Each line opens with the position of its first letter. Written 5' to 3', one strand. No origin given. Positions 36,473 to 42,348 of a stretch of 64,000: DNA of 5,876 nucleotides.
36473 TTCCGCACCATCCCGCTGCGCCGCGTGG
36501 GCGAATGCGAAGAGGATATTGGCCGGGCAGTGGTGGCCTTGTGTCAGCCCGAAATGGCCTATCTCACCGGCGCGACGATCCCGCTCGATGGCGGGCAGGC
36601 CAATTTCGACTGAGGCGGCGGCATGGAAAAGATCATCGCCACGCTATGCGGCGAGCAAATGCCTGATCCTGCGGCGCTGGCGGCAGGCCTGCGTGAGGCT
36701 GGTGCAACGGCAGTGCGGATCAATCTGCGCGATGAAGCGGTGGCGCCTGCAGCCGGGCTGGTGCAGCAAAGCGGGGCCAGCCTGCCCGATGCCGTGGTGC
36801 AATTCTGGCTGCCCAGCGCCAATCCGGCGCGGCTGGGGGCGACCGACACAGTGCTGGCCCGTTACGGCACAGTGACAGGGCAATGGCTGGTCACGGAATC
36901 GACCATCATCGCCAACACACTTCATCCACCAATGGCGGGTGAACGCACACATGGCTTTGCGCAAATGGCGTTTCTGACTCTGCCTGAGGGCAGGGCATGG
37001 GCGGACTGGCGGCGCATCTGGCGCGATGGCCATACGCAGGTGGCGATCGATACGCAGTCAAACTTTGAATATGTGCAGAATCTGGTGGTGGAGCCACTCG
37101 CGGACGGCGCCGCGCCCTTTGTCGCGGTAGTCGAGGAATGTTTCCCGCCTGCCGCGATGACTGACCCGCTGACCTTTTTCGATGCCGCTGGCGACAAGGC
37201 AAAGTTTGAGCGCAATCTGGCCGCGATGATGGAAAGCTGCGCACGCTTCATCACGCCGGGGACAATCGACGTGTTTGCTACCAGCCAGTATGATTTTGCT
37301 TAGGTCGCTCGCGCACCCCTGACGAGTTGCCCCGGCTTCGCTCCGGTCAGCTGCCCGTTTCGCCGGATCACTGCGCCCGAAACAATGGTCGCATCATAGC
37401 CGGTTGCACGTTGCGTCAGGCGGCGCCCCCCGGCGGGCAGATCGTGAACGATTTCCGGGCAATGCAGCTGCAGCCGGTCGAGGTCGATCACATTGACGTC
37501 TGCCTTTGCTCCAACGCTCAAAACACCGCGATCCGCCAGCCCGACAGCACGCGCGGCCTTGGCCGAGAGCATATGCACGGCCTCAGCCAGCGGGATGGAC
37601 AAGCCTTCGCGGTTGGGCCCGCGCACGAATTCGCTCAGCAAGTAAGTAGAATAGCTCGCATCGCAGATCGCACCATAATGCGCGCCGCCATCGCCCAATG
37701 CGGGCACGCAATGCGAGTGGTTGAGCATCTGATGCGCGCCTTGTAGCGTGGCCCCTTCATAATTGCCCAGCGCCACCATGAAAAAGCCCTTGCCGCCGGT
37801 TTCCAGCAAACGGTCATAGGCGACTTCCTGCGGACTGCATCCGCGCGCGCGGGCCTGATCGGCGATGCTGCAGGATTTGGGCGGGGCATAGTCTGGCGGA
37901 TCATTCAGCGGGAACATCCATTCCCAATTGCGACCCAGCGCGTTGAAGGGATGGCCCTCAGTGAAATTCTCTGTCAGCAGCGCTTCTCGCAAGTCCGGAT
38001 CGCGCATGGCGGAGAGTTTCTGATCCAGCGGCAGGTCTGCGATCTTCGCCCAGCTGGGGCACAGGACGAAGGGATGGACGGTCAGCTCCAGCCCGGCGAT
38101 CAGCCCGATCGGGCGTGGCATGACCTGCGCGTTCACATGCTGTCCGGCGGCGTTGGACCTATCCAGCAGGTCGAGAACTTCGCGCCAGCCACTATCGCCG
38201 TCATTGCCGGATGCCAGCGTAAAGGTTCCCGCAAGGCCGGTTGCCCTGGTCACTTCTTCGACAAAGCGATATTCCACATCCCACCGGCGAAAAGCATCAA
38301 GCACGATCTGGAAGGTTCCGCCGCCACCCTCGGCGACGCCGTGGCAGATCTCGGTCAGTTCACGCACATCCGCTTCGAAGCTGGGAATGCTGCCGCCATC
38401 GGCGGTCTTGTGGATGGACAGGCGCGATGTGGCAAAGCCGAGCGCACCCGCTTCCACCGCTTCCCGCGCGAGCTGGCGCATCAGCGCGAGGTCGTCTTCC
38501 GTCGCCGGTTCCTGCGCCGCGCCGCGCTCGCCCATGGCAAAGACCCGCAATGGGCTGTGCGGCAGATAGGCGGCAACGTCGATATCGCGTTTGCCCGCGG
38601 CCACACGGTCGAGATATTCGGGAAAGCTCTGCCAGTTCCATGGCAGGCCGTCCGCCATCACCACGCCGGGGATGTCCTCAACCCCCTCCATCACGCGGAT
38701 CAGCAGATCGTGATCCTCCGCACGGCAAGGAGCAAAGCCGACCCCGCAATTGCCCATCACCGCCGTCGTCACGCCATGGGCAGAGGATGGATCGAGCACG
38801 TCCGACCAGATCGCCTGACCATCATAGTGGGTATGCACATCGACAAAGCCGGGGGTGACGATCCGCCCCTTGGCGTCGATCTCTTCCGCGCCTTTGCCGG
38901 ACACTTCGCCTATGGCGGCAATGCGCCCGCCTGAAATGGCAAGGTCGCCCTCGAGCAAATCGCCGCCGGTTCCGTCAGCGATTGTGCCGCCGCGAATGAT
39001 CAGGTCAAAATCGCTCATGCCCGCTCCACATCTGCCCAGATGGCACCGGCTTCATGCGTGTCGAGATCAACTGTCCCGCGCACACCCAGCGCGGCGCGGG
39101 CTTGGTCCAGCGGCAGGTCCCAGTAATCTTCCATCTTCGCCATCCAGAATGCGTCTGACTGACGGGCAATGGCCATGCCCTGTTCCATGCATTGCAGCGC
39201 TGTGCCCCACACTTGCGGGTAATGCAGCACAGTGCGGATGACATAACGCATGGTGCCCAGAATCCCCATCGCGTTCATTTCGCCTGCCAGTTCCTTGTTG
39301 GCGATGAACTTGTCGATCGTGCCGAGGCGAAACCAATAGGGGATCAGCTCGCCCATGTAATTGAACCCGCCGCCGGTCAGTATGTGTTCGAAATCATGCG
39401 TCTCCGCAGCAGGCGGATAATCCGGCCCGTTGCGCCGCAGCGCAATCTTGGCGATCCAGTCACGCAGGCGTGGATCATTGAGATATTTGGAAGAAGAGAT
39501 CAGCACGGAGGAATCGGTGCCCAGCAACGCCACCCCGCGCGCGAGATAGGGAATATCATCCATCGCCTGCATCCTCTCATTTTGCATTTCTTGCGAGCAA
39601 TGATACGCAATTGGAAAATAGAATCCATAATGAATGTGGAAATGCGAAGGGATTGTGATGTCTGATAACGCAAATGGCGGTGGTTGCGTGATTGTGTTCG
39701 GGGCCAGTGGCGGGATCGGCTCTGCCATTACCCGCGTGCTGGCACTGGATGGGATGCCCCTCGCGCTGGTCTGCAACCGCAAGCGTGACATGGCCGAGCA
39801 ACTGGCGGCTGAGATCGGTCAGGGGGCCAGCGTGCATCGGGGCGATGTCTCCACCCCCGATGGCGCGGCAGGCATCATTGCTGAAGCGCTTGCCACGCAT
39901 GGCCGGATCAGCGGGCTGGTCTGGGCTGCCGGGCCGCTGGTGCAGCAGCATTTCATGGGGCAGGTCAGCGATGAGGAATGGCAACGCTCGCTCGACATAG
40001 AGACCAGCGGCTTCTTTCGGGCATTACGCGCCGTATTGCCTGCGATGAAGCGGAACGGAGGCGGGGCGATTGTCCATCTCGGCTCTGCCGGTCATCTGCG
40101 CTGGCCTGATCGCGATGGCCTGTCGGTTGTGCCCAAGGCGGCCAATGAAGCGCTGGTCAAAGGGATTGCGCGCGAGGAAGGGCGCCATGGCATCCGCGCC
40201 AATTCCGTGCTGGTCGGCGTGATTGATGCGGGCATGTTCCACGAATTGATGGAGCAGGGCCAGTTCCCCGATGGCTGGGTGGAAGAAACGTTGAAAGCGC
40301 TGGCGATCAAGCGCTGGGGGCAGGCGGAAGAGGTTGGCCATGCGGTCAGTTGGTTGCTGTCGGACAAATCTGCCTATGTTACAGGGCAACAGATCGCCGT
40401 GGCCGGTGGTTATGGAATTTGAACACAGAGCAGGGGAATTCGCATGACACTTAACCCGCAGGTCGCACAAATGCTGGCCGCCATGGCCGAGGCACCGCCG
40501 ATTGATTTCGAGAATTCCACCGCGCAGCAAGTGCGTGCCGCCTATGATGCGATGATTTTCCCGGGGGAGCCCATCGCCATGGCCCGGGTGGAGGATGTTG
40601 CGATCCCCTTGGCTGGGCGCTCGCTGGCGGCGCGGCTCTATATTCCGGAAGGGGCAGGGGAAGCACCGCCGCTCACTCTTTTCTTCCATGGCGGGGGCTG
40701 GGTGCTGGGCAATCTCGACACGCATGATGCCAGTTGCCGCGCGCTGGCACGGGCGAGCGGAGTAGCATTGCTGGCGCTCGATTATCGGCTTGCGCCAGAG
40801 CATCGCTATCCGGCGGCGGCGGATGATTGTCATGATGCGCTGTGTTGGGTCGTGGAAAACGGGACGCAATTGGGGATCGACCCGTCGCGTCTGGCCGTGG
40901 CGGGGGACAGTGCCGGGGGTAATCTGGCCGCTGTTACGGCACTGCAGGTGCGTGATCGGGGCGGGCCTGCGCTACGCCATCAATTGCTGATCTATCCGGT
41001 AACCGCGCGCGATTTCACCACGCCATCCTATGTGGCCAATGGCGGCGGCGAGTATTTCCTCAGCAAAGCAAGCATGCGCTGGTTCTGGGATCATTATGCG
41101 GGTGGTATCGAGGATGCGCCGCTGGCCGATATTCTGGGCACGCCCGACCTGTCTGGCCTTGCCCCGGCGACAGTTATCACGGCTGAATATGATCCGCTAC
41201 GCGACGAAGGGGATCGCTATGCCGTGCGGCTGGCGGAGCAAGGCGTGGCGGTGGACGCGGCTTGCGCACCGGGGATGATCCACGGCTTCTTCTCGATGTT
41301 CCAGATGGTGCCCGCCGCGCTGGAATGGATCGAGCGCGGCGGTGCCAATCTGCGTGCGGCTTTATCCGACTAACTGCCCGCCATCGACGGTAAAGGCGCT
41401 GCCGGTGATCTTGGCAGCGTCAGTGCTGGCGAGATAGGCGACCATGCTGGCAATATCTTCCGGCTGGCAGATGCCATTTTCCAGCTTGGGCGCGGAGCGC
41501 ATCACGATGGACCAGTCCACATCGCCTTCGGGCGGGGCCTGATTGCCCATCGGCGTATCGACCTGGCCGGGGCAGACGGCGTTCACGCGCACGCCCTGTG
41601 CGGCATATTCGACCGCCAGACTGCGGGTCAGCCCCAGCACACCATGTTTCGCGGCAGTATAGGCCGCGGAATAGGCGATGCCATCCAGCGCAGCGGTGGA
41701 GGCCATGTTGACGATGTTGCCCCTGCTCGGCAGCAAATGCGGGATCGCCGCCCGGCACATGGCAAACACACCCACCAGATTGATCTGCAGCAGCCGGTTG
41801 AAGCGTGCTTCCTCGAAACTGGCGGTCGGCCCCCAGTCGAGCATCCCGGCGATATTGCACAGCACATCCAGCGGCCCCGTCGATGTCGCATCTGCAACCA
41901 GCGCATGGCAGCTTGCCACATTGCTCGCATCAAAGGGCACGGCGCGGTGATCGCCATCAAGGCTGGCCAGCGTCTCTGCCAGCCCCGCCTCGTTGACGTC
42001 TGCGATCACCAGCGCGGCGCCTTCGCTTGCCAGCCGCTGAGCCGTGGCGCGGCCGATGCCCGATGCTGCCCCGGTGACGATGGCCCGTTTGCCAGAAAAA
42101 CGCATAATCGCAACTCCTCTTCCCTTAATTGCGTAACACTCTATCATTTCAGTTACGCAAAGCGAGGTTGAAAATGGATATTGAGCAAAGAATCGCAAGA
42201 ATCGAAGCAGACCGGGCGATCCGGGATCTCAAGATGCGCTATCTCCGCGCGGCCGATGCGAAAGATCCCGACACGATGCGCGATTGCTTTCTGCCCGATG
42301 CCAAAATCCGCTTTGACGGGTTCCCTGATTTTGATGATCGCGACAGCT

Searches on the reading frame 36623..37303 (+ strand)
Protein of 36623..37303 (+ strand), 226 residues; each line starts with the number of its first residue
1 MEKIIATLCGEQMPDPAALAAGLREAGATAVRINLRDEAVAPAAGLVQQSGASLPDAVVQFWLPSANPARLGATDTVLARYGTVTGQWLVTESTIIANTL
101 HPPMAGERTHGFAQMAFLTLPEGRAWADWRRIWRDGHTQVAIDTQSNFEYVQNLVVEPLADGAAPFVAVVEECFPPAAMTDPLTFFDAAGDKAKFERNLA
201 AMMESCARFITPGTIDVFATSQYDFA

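Call 29: search_protein_families(library=pfam, proteins=[window:36623-37303:+], max_evalue=0.00001)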
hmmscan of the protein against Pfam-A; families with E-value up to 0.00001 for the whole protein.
window:36623-37303:+ (226 aa): 0 families

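Call 63: search_protein_families(library=pfam, proteins=[window:36623-37303:+], max_evalue=0.01)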
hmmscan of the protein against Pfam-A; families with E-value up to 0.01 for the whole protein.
window:36623-37303:+ (226 aa): 1 family
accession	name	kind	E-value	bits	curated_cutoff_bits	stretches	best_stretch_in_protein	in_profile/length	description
PF07110.17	EthD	-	0.00019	22.9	22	0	125-193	5-80/96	EthD domain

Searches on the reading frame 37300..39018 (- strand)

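Call 29: search_protein_families(library=pfam, proteins=[window:37300-39018:-], max_evalue=0.00001)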
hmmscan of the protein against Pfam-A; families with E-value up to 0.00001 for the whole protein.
window:37300-39018:- (572 aa): 2 families
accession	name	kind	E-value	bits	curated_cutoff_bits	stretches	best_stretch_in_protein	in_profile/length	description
PF07969.17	Amidohydro_3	-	1e-43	150.9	29.7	1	45-551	1-471/472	Amidohydrolase family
PF01979.26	Amidohydro_1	-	1.3e-10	41.5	25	0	470-517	276-321/345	Amidohydrolase family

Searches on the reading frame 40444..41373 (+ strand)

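Call 28: search_protein_families(library=pfam, proteins=[window:40444-41373:+], max_evalue=0.00001)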
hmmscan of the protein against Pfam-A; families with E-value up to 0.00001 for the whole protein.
window:40444-41373:+ (309 aa): 3 families
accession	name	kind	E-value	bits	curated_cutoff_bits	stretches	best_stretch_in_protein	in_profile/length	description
PF07859.19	Abhydrolase_3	-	1.4e-73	247.6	25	1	79-283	2-209/210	alpha/beta hydrolase fold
PF20434.5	BD-FAE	-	2.1e-22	80.1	26.8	1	65-170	3-111/215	BD-FAE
PF00135.34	COesterase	-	1.4e-06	28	27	1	66-168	91-203/515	Carboxylesterase family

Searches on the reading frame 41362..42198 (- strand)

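Call 28: search_protein_families(library=pfam, proteins=[window:41362-42198:-], max_evalue=0.00001)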
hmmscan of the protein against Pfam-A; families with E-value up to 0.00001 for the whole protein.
window:41362-42198:- (278 aa): 4 families
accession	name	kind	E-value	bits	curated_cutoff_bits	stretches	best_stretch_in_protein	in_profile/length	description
PF13561.12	adh_short_C2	-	2.7e-60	204.3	27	1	43-274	1-234/236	Enoyl-(Acyl carrier protein) reductase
PF00106.31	adh_short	-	4.1e-53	180.2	26.6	1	37-221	1-190/195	short chain dehydrogenase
PF08659.16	KR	-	2.8e-08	34.3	22.6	1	40-185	4-154/180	KR domain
PF23441.1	SDR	-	5e-07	29.8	27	1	142-275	124-255/258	SDR-like rossmann domain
